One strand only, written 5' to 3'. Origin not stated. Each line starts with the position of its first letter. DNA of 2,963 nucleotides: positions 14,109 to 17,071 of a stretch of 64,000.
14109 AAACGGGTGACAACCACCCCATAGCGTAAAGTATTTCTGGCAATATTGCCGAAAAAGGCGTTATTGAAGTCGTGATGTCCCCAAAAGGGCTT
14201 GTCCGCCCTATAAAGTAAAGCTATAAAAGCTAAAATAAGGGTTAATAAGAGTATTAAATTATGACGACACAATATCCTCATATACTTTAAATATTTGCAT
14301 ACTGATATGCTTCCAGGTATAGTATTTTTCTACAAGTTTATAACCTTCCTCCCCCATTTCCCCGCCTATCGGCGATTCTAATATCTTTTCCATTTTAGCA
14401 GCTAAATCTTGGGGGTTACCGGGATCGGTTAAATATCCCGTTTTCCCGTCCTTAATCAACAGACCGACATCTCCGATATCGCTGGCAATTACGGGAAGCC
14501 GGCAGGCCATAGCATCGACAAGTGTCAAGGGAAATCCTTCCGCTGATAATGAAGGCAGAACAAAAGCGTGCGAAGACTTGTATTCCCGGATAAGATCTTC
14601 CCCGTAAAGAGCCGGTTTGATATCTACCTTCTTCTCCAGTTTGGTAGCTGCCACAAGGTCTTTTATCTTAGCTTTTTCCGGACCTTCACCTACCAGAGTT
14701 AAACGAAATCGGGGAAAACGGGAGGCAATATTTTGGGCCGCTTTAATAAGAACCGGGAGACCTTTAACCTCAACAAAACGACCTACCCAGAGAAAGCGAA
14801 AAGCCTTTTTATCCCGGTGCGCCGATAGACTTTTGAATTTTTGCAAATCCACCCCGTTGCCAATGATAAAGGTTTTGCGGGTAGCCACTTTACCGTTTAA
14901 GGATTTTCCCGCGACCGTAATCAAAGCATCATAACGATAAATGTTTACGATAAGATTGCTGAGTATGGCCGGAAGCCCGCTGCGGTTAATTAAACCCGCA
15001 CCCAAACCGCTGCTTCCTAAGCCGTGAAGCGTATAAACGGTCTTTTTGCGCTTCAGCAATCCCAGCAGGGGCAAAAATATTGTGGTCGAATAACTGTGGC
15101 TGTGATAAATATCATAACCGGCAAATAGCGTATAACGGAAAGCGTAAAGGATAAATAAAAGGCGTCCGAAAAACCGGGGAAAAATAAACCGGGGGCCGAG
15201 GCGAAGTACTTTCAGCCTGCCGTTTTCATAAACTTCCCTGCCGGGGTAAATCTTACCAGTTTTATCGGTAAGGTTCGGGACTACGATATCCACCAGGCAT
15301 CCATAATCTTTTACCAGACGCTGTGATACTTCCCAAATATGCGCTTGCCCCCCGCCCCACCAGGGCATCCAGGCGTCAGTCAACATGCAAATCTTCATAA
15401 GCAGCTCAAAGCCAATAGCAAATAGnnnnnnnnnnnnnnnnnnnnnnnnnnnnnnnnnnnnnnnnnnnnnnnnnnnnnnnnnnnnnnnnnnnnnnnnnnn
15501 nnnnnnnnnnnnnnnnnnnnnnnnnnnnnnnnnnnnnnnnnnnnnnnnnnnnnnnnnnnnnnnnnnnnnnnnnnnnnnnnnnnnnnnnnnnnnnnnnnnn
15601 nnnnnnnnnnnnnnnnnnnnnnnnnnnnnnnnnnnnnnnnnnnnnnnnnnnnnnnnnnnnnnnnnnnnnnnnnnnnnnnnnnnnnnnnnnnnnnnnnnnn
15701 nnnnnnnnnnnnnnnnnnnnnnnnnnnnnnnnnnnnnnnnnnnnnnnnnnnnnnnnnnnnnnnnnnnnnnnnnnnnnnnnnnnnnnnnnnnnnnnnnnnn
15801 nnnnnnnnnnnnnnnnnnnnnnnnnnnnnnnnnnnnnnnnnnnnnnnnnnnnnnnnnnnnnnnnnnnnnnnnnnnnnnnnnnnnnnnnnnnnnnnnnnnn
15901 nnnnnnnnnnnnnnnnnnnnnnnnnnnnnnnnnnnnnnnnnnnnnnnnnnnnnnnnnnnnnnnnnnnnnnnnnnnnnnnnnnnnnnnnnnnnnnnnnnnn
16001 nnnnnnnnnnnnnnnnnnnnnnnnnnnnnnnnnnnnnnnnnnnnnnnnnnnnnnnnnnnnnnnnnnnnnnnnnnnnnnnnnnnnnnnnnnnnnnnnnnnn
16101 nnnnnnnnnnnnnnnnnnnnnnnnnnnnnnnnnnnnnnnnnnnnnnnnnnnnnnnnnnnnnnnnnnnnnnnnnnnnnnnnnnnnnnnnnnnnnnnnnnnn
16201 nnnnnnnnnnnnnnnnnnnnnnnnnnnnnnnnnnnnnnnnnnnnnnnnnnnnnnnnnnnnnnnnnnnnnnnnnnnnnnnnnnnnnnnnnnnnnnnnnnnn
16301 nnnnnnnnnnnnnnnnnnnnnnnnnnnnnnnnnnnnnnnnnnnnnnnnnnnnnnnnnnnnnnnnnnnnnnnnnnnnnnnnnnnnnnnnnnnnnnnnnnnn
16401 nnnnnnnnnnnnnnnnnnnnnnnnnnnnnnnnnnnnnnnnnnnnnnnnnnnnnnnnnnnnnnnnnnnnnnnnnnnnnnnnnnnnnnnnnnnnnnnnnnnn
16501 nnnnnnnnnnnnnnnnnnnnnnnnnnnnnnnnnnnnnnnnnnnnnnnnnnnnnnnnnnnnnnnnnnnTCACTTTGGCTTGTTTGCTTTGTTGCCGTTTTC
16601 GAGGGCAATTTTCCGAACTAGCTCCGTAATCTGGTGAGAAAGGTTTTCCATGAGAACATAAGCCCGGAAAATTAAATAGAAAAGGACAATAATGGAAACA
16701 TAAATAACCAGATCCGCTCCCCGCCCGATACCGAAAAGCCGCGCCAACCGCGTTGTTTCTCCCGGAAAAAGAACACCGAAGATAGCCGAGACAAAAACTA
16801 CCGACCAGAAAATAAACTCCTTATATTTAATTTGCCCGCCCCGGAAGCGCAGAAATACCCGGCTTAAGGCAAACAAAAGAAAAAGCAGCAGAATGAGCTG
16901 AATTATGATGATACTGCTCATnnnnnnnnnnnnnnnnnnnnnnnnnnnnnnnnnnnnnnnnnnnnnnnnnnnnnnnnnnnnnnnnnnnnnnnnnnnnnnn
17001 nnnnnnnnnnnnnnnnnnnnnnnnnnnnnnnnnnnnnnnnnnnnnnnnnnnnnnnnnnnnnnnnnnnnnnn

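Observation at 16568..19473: Module pairing a PIG-V-like GT-C with a soluble Dpm1-like GT2, a methyltransferase and a DUF2304-like small membrane protein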

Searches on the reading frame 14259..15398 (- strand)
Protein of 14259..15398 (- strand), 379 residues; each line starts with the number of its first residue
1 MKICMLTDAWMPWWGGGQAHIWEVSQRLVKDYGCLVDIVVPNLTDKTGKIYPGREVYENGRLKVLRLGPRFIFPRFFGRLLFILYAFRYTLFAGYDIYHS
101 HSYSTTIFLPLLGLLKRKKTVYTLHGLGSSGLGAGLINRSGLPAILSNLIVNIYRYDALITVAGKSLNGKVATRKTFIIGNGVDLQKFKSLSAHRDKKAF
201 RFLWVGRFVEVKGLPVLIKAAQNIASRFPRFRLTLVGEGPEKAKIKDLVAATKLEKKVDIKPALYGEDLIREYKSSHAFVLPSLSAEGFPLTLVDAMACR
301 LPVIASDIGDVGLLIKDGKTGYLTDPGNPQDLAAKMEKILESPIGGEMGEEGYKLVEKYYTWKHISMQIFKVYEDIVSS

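Call 3: search_protein_families(library=pfam, proteins=[window:14259-15398:-], max_evalue=0.01)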
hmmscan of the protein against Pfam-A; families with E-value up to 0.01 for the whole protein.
window:14259-15398:- (379 aa): 6 families
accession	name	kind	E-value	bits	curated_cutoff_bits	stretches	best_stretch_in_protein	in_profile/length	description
PF00534.26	Glycos_transf_1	-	1.2e-40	139.3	26.4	1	195-343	11-159/172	Glycosyl transferases group 1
PF13692.12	Glyco_trans_1_4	-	1.1e-33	116.9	27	1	201-341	3-141/142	Glycosyl transferases group 1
PF13439.12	Glyco_transf_4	-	1.5e-11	45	28.5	1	14-186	1-169/170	Glycosyltransferase Family 4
PF20706.3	GT4-conflict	-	6.6e-10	38.9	26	1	178-315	176-320/385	Family 4 Glycosyltransferase in conflict systems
PF13524.12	Glyco_trans_1_2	-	8e-07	29.5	25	1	226-369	10-142/144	Glycosyl transferase-like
PF13579.12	Glyco_trans_4_4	-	0.0009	20.1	29.7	1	15-128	1-105/158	Glycosyl transferase 4-like domain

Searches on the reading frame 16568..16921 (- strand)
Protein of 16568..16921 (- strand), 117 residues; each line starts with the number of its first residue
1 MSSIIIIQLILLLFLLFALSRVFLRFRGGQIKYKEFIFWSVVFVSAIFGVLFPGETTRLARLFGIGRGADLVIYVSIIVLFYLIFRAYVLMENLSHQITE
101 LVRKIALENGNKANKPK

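Call 3: search_protein_families(library=pfam, proteins=[window:16568-16921:-], max_evalue=0.01)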
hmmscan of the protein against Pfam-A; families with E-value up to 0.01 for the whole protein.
window:16568-16921:- (117 aa): 1 family
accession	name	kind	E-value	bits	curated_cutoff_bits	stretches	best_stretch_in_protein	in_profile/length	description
PF10066.14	DUF2304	-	1.7e-26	93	25.5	1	6-109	1-104/106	Uncharacterized conserved protein (DUF2304)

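Call 5: search_protein_families(library=ncbifam, proteins=[window:16568-16921:-], max_evalue=0.01)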
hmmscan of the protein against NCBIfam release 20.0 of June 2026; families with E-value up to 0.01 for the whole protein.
window:16568-16921:- (117 aa): 0 families

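Call 30: find_homologous_proteins(query=window:16568-16921:-)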
Query window:16568-16921:- (117 aa): 201 proteins with E <= 0.001 among 245 candidates; the best 120 are listed.
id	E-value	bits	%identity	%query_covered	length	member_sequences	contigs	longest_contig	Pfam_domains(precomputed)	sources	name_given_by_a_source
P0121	3.0e-65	235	100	100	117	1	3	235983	PF10066.15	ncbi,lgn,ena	-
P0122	4.4e-40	154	63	96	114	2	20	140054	PF10066.15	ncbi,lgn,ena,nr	ncbi:MAG: hypothetical protein UY21_C0001G0040 [Microgenomates group bacterium GW2011_GWA1_48_10]|nr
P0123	7.4e-39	150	67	91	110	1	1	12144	PF10066.15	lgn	-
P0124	2.0e-38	149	67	93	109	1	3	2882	PF10066.15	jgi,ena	-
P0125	9.5e-38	147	64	97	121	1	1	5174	PF10066.15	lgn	-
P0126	1.3e-37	146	65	91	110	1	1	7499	PF10066.15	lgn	-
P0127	5.3e-37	144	65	91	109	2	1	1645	PF10066.15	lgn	-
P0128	6.8e-37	144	62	84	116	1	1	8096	PF10066.15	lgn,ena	-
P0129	8.1e-37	144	58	97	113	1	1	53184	PF10066.15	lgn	-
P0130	1.4e-36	143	64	93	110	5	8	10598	PF10066.15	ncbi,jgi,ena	-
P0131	1.5e-36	143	63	93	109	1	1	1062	PF10066.15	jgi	jgi:small membrane protein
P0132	1.6e-36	143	64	79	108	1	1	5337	PF10066.15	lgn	-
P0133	4.6e-36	141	61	91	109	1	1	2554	PF10066.15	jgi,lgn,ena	-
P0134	1.4e-35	140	66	89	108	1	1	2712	PF10066.15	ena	-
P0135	5.1e-35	138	64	90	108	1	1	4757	PF10066.15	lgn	-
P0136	5.3e-35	138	64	90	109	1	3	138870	PF10066.15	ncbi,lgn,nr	ncbi:MAG: DUF2304 family protein [Patescibacteria group bacterium]|nr:DUF2304 family protein [Patesc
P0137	5.3e-35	138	63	91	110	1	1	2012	PF10066.15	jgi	jgi:hypothetical protein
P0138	5.8e-35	138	64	91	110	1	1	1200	PF10066.15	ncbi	-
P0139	9.3e-35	137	60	95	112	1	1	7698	PF10066.15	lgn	-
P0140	1.1e-34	137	67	92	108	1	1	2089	PF10066.15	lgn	-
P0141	2.1e-34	136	62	91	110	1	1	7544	PF10066.15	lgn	-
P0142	3.6e-34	135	61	94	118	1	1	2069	PF10066.15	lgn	-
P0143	5.2e-34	135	62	93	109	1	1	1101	PF10066.15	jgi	-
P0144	4.6e-33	132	63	89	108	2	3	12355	PF10066.15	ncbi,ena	ncbi:MAG: DUF2304 family protein [Patescibacteria group bacterium]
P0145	5.2e-33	131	62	89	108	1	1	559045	PF10066.15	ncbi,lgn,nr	ncbi:DUF2304 family protein [Patescibacteria group bacterium]|nr:DUF2304 family protein [Patescibact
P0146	5.6e-33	131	60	76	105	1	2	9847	PF10066.15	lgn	-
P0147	2.1e-32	129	58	91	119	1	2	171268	PF10066.15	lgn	-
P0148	1.4e-31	127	59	91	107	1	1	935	PF10066.15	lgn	-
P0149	1.6e-31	127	55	89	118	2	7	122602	PF10066.15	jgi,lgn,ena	jgi:hypothetical protein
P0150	4.7e-31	125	57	88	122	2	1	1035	PF10066.15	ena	-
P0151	9.1e-31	124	52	98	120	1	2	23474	PF10066.15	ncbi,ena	-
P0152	1.4e-30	124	54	97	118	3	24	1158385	PF10066.15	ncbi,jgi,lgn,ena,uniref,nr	ncbi:MAG: hypothetical protein A3F04_02270 [Candidatus Chisholmbacteria bacterium RIFCSPHIGHO2_12_FU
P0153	4.2e-30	122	56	92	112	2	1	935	PF10066.15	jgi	-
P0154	4.5e-30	122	54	100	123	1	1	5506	PF10066.15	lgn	-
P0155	5.0e-30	122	55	82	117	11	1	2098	PF10066.15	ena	-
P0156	7.0e-30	121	50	95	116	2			PF10066.15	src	-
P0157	7.6e-30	121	58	83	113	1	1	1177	PF10066.15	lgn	-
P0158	9.0e-30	121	57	91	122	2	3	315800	PF10066.15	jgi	jgi:small membrane protein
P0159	1.0e-29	121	55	96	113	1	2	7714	PF10066.15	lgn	-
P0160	1.2e-29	121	55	96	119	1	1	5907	PF10066.15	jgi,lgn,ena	-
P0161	1.3e-29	120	53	97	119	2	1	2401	PF10066.15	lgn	-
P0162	1.7e-29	120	54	86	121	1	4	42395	PF10066.15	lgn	-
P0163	2.1e-29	120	56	93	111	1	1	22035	PF10066.15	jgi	-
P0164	2.4e-29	120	52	90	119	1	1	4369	PF10066.15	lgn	-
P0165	2.4e-29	120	55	98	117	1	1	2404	PF10066.15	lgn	-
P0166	2.7e-29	119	54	97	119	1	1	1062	PF10066.15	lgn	-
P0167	3.1e-29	119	53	95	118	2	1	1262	PF10066.15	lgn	-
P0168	4.0e-29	119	51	81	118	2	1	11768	PF10066.15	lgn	-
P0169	6.2e-29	118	53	97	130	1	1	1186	PF10066.15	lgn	-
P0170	6.3e-29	118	53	94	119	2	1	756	PF10066.15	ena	-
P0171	8.6e-29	118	54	94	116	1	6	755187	PF10066.15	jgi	jgi:hypothetical protein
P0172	1.3e-28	117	55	94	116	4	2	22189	PF10066.15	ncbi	-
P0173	1.5e-28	117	54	96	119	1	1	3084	PF10066.15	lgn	-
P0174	1.8e-28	117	53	94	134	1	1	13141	PF10066.15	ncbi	-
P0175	1.8e-28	117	52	95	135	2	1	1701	PF10066.15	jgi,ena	-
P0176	2.0e-28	117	51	83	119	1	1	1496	PF10066.15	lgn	-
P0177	2.6e-28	116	55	90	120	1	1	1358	PF10066.15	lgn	-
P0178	3.3e-28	116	53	95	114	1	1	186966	PF10066.15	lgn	-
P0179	4.4e-28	116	53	95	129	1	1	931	PF10066.15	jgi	jgi:hypothetical protein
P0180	4.7e-28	115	53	97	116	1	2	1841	PF10066.15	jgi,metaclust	metaclust:\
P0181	6.7e-28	115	51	89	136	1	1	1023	PF10066.15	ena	-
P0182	7.3e-28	115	51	92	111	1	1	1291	PF10066.15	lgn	-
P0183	7.5e-28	115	51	100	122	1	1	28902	PF10066.15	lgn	-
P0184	9.8e-28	114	49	100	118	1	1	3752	PF10066.15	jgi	jgi:small membrane protein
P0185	1.1e-27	114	52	85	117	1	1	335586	PF10066.15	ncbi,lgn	-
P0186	1.1e-27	114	52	88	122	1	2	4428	PF10066.15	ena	-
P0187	1.2e-27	114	55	95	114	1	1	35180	PF10066.15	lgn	-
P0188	1.5e-27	114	51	97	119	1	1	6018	PF10066.15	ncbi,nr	ncbi:MAG: DUF2304 family protein [Nanoarchaeota archaeon]|nr:DUF2304 family protein [Nanoarchaeota a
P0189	1.9e-27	114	49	83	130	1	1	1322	PF10066.15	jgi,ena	-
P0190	2.0e-27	113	51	95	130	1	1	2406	PF10066.15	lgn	-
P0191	2.2e-27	113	49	83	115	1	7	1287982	PF10066.15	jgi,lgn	-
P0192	3.4e-27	113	55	88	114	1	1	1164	PF10066.15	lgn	-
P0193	3.6e-27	113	52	100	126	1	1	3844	PF10066.15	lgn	-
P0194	4.6e-27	112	49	82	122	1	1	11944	PF10066.15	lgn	-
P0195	5.5e-27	112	51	95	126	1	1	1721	PF10066.15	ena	-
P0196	5.6e-27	112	54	88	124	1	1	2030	PF10066.15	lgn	-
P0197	6.2e-27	112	51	94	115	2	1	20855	PF10066.15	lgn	-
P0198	7.2e-27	112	52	87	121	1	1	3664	PF10066.15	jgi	jgi:hypothetical protein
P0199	1.1e-26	111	49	82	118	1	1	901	PF10066.15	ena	-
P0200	1.1e-26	111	50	93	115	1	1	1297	PF10066.15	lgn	-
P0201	1.2e-26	111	52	98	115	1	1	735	PF10066.15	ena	-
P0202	1.2e-26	111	53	95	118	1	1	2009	PF10066.15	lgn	-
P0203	1.2e-26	111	54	96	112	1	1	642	PF10066.15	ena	-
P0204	1.5e-26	111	46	97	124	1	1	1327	PF10066.15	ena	-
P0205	1.5e-26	111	51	97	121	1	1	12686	PF10066.15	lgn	-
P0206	1.7e-26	110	50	94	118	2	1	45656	PF10066.15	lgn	-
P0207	1.7e-26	110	51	89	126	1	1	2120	PF10066.15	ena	-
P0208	1.8e-26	110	54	97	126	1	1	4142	PF10066.15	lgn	-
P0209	2.3e-26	110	52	89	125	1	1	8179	PF10066.15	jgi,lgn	jgi:hypothetical protein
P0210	2.7e-26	110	48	84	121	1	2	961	PF10066.15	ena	-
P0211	4.2e-26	109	48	96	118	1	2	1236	PF10066.15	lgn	-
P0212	4.2e-26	109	46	85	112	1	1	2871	PF10066.15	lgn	-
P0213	4.3e-26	109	52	97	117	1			PF10066.15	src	-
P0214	4.5e-26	109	51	89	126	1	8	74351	PF10066.15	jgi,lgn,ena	-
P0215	5.0e-26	109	54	91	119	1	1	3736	PF10066.15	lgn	-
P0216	5.3e-26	109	53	96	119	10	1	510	PF10066.15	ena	-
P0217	5.7e-26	109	53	91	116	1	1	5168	PF10066.15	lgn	-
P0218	6.0e-26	109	49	97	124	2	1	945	PF10066.15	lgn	-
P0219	6.3e-26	109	48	96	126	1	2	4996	PF10066.15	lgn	-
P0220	6.4e-26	109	50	84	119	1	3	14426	PF10066.15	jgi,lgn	-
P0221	6.9e-26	108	47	85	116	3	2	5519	PF10066.15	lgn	-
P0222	7.1e-26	108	49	91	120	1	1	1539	PF10066.15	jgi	jgi:small membrane protein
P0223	7.8e-26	108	51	95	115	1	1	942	PF10066.15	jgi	jgi:small membrane protein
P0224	8.4e-26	108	51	91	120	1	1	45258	PF10066.15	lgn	-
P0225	1.1e-25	108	51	97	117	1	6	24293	PF10066.15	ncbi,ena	-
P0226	1.2e-25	108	49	97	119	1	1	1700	PF10066.15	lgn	-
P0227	1.3e-25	108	53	95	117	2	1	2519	PF10066.15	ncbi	-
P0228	1.5e-25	107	53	90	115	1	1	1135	PF10066.15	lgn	-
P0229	1.8e-25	107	52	94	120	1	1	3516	PF10066.15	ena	-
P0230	2.2e-25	107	54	96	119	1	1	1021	PF10066.15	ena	-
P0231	2.6e-25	107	48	94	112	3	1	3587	PF10066.15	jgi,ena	-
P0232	2.8e-25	107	50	97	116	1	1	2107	PF10066.15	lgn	-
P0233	3.2e-25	106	55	93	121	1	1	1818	PF10066.15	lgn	-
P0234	3.2e-25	106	48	97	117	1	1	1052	PF10066.15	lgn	-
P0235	3.4e-25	106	46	96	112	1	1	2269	PF10066.15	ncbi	-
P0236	3.4e-25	106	51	91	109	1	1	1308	PF10066.15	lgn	-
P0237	3.5e-25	106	50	97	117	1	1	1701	PF10066.15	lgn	-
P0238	3.6e-25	106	47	95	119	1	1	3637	PF10066.15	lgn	-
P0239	3.7e-25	106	54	89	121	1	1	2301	PF10066.15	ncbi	-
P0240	4.0e-25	106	51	95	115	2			PF10066.15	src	-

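Call 33: find_related_loci(query=A2, collection=genome_contigs, flank=5000)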
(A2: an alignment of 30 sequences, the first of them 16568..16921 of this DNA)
Query A2 (117 aa) in genome_contigs; peptide patterns used: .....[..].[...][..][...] (x = any residue, [..] = any of these).
599 stretches matched a pattern (row limit reached: there are more); 456 encode a relative of the query (tblastn E <= 1e-3); the best 80 are kept; 80 distinct loci.
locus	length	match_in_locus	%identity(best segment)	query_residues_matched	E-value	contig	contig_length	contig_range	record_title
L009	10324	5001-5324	65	2-109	1e-44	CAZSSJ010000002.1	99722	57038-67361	MAG TPA_asm: uncultured Gammaproteobacteria bacterium isolate SRP050083_co1_3 genome assembly, contig: NODE_32_length_99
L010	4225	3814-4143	63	3-112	4e-42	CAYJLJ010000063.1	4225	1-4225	MAG TPA_asm: uncultured Gammaproteobacteria bacterium isolate ERP124720_co1_20 genome assembly, contig: NODE_22908_lengt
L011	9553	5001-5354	61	1-117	2e-39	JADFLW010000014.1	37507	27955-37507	MAG: Patescibacteria group bacterium isolate B55T1B8 B55T1B8_NODE1534, whole genome shotgun sequence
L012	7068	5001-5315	58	6-117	4e-39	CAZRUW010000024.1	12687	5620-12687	MAG TPA_asm: uncultured Gammaproteobacteria bacterium isolate SRP271791_co1_61 genome assembly, contig: k141_358551, who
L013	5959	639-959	61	3-109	2e-38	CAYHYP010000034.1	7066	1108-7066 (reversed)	MAG TPA_asm: uncultured Gammaproteobacteria bacterium isolate ERP119705_co16_27 genome assembly, contig: NODE_8394_lengt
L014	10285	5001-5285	62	20-114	3e-37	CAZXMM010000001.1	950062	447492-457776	MAG TPA_asm: uncultured Gammaproteobacteria bacterium isolate SRP173033_co1_283 genome assembly, contig: NODE_1_length_9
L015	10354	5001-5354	54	1-117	9e-37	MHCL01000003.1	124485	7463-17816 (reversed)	MAG: Candidatus Chisholmbacteria bacterium RIFCSPLOWO2_01_FULL_49_14 rifcsplowo2_01_scaffold_1111, whole genome shotgun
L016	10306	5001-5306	58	6-107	7e-36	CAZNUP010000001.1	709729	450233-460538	MAG TPA_asm: uncultured Gammaproteobacteria bacterium isolate SRP292972_co3_34 genome assembly, contig: NODE_7_length_70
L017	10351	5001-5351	48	1-117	1e-35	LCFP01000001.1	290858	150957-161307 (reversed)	MAG: Candidatus Gottesmanbacteria bacterium GW2011_GWA2_43_14 UV73_C0001, whole genome shotgun sequence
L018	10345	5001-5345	49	3-117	1e-34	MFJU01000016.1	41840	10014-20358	MAG: Candidatus Gottesmanbacteria bacterium RIFCSPLOWO2_01_FULL_42_22 rifcsplowo2_01_scaffold_2478, whole genome shotgun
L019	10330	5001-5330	55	4-113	3e-34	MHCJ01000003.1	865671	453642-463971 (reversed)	MAG: Candidatus Chisholmbacteria bacterium RIFCSPHIGHO2_01_FULL_52_32 rifcsphigho2_01_scaffold_32, whole genome shotgun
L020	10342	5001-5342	50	4-117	6e-34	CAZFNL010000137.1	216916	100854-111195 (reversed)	MAG TPA_asm: uncultured Gammaproteobacteria bacterium isolate SRP271791_co1_7 genome assembly, contig: k141_45435, whole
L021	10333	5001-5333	53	7-117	6e-34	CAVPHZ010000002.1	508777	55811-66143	MAG: Candidatus Chisholmbacteria bacterium isolate MFD09964.bin.1.87 genome assembly, contig: contig_34727, whole genome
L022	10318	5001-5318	50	5-110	7e-34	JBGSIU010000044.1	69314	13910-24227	MAG: Patescibacteria group bacterium isolate JTS-AC14 k141_604444, whole genome shotgun sequence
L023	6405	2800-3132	52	7-117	7e-34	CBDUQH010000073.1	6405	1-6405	MAG TPA_asm: uncultured bacterium isolate SRR18550247_concoct_49 genome assembly, contig: ERZ25074849.975, whole genome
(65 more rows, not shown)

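Call 66: predict_structure(alignment_id=A2)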
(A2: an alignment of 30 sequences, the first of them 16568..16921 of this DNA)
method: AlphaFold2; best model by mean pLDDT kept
length: 117 residues; sequences in the alignment: 30
mean_pLDDT: 86.8   pTM: 0.57
mean pLDDT of the five models: 86.8, 83.7, 82.3, 82.3, 80.2
residues with pLDDT >= 90: 54; 70-90: 60; 50-70: 3; < 50: 0
segments of 3 or more residues with pLDDT < 50: none
pLDDT, mean of each block of 10 residues (from residue 1): 84 94 93 92 90 85 79 81 86 91 91 71
secondary structure, 60 per line:
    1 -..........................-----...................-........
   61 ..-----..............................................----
elements in order: H2-27 H33-51 H53-62 H68-113

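Call 83: search_dna_similar(query=window:16568-16921:-, collection=plasmids, mode=protein, max_evalue=0.001, max_rows=15)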
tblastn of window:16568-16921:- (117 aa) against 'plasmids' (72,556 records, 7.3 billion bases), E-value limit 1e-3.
No match.
